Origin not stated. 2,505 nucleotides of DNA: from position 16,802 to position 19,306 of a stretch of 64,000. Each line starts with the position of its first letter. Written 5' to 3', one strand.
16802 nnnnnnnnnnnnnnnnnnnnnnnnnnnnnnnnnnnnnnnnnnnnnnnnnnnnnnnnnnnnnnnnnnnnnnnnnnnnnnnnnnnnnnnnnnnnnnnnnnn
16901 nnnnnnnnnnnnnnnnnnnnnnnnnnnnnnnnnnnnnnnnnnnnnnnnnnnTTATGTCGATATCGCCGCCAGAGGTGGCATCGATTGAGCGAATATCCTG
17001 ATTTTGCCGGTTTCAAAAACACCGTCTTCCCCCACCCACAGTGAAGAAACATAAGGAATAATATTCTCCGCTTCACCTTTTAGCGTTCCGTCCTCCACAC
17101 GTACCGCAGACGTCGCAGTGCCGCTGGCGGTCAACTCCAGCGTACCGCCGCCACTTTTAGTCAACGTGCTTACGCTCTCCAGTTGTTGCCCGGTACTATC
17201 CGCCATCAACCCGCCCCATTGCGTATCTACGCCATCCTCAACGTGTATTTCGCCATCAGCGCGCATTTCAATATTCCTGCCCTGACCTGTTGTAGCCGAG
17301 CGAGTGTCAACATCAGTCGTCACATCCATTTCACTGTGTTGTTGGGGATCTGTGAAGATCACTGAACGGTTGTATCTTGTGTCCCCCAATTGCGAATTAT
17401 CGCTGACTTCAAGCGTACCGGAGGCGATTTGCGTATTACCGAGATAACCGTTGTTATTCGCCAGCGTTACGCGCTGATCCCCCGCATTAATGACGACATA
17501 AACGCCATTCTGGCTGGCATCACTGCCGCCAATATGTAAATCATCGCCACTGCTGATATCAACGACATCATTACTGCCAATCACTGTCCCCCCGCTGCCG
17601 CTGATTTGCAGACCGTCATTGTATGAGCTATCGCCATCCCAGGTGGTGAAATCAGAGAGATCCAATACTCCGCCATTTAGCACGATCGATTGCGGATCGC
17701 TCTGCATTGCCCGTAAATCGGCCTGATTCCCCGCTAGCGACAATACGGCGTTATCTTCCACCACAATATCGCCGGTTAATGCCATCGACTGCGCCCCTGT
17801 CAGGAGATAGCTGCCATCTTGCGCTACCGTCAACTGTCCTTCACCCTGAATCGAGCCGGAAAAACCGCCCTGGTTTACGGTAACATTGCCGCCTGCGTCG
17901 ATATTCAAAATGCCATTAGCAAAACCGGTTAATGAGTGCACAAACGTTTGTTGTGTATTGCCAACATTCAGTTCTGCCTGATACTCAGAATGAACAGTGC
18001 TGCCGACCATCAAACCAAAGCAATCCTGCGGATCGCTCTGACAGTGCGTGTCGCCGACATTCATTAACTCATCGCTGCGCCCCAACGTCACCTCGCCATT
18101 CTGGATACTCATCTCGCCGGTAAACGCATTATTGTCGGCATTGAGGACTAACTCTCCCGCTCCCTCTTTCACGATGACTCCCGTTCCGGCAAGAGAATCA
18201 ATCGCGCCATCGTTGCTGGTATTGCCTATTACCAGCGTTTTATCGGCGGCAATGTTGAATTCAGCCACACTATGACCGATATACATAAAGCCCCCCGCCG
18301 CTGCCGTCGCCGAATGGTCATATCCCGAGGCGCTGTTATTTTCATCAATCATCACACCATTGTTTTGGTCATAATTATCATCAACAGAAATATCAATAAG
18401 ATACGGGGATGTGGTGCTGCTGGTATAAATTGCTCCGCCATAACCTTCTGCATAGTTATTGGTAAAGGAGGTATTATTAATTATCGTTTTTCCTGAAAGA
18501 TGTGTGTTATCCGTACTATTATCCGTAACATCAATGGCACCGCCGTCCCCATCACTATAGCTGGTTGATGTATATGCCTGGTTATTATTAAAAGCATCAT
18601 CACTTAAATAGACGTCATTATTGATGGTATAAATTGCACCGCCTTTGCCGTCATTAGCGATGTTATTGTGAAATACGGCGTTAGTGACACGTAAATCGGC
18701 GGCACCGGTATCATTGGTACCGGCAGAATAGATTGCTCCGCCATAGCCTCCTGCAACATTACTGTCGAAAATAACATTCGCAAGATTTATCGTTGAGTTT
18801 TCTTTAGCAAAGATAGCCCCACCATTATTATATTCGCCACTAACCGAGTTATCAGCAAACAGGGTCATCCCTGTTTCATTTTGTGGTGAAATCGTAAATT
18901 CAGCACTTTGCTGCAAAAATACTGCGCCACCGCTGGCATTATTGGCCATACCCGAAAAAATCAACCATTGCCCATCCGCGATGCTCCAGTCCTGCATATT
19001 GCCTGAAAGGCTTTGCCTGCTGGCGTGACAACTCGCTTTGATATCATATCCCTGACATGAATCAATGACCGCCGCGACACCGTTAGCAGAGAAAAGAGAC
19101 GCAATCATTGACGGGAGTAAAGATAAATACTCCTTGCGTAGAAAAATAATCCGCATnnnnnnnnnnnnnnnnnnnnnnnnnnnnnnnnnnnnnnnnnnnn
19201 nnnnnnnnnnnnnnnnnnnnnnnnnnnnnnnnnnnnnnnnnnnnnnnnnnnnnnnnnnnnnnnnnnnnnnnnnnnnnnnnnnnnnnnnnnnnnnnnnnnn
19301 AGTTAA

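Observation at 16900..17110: Autotransporter yfaL is split by a frameshift between passenger and beta-barrel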

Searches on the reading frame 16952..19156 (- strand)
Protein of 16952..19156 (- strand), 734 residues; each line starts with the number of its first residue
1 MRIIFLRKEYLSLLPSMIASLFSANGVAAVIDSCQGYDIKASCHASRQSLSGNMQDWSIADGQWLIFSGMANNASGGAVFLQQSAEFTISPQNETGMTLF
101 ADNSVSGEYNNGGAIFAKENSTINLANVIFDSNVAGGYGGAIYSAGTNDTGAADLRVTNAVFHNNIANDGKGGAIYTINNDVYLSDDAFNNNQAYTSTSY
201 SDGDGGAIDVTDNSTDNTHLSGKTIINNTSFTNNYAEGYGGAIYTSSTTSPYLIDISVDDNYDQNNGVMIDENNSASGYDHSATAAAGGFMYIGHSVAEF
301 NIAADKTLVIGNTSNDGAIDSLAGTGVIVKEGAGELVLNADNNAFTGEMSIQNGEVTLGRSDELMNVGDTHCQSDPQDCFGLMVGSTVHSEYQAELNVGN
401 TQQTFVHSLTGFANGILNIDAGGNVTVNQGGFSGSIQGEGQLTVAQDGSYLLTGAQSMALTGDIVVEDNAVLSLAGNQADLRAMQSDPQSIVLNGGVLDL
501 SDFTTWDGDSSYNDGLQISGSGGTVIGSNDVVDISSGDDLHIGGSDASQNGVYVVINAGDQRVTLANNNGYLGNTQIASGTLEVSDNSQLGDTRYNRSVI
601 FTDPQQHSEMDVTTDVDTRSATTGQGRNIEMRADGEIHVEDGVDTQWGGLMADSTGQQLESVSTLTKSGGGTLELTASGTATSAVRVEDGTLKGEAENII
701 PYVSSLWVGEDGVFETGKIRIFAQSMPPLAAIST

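Call 17: list_cluster_members(proteins=[window:16952-19156:-, window:15399-16940:-, L001:3145-6903:+])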
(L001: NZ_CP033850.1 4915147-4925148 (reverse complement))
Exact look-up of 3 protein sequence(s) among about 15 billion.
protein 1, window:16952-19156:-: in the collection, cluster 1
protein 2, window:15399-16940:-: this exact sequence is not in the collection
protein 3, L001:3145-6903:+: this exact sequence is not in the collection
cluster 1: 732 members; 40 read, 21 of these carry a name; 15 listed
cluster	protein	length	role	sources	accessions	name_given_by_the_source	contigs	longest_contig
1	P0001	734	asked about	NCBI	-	-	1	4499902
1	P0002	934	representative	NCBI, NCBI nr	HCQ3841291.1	TPA: AIDA-I family autotransporter adhesin YfaL/EhaC, partial [Escherichia coli] | AIDA-I family autotransporter adhesin YfaL/EhaC [Escherichia coli]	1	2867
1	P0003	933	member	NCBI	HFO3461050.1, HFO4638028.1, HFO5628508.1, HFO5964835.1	TPA: AIDA-I family autotransporter adhesin YfaL/EhaC, partial [Escherichia coli]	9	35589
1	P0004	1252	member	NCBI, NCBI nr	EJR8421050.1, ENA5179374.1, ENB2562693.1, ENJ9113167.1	AIDA-I family autotransporter adhesin YfaL/EhaC [Escherichia coli]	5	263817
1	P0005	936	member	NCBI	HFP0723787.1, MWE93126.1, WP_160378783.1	AIDA-I family autotransporter adhesin YfaL/EhaC, partial [Escherichia coli]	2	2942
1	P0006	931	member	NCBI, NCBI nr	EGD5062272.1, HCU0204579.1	TPA: AIDA-I family autotransporter adhesin YfaL/EhaC, partial [Escherichia coli] | AIDA-I family autotransporter YfaL [Escherichia coli]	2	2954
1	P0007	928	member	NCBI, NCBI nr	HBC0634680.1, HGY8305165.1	TPA: AIDA-I family autotransporter adhesin YfaL/EhaC, partial [Escherichia coli] | AIDA-I family autotransporter adhesin YfaL/EhaC [Escherichia coli]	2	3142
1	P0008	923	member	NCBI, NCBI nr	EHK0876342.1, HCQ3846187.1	AIDA-I family autotransporter adhesin YfaL/EhaC, partial [Escherichia coli] | AIDA-I family autotransporter adhesin YfaL/EhaC [Escherichia coli]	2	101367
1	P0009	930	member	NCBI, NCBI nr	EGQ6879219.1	AIDA-I family autotransporter adhesin YfaL/EhaC, partial [Escherichia coli] | AIDA-I family autotransporter adhesin YfaL/EhaC [Escherichia coli]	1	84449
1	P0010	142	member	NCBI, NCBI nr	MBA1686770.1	AIDA-I family autotransporter YfaL, partial [Escherichia coli] | AIDA-I family autotransporter YfaL [Escherichia coli]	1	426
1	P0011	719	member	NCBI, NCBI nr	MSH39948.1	AIDA-I family autotransporter YfaL, partial [Escherichia coli] | AIDA-I family autotransporter YfaL [Escherichia coli]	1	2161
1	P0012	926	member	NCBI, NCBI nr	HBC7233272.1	TPA: AIDA-I family autotransporter adhesin YfaL/EhaC, partial [Escherichia coli] | AIDA-I family autotransporter adhesin YfaL/EhaC [Escherichia coli]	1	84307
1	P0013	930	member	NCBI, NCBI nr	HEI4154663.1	TPA: AIDA-I family autotransporter adhesin YfaL/EhaC, partial [Escherichia coli] | AIDA-I family autotransporter adhesin YfaL/EhaC [Escherichia coli]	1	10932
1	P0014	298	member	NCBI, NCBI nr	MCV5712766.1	AIDA-I family autotransporter YfaL, partial [Escherichia coli] | AIDA-I family autotransporter YfaL [Escherichia coli]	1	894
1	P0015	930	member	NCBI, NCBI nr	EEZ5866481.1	AIDA-I family autotransporter adhesin YfaL/EhaC, partial [Escherichia coli] | AIDA-I family autotransporter adhesin YfaL/EhaC [Escherichia coli]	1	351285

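Call 18: find_encoding_contigs(protein=P0001, flank=10000, max_places=10)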
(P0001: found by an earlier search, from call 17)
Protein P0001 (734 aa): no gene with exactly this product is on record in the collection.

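Call 34: search_protein_families(proteins=[window:16955-19156:-], library=ncbifam, max_evalue=0.001)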
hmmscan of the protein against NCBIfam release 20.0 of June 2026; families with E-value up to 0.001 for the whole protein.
window:16955-19156:- (734 aa): 3 families
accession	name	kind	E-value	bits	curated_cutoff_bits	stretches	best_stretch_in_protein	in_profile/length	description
NF007285.1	PRK09752.1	equivalog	0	1473.3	1459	1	1-718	1-716/1250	AIDA-I family autotransporter adhesin YfaL/EhaC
TIGR02601.1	autotrns_rpt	repeat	1.2e-11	44.2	19.85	1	328-359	2-32/32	beta strand repeat protein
TIGR01376.1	POMP_repeat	repeat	6e-11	41.6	15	1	228-248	4-24/28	polymorphic outer membrane protein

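Call 37: profile_search(protein=window:16955-19156:-)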
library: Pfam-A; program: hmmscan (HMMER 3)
A. the first sequence (734 residues): domains with independent E <= 10: 8; with E <= 0.001: 1
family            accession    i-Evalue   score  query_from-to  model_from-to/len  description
PATR              PF12951.13    0.00022    21.6     329-357         2-29/30  Passenger-associated-transport-repeat
Chlam_PMP         PF02415.23      0.002    18.6     228-246         1-19/19  Chlamydia polymorphic membrane protein (Chlamydia_PMP) repeat
PATR              PF12951.13      0.003    18.0     665-692         1-28/30  Passenger-associated-transport-repeat
PATR              PF12951.13     0.0033    17.9     559-584         5-30/30  Passenger-associated-transport-repeat
Chlam_PMP         PF02415.23      0.012    16.3     127-144         1-18/19  Chlamydia polymorphic membrane protein (Chlamydia_PMP) repeat
Chlam_PMP         PF02415.23       0.15    12.8     160-177         2-18/19  Chlamydia polymorphic membrane protein (Chlamydia_PMP) repeat
Chlam_PMP         PF02415.23       0.93    10.4      99-118         3-19/19  Chlamydia polymorphic membrane protein (Chlamydia_PMP) repeat
Chlam_PMP         PF02415.23        1.2    10.0     189-208         4-16/19  Chlamydia polymorphic membrane protein (Chlamydia_PMP) repeat
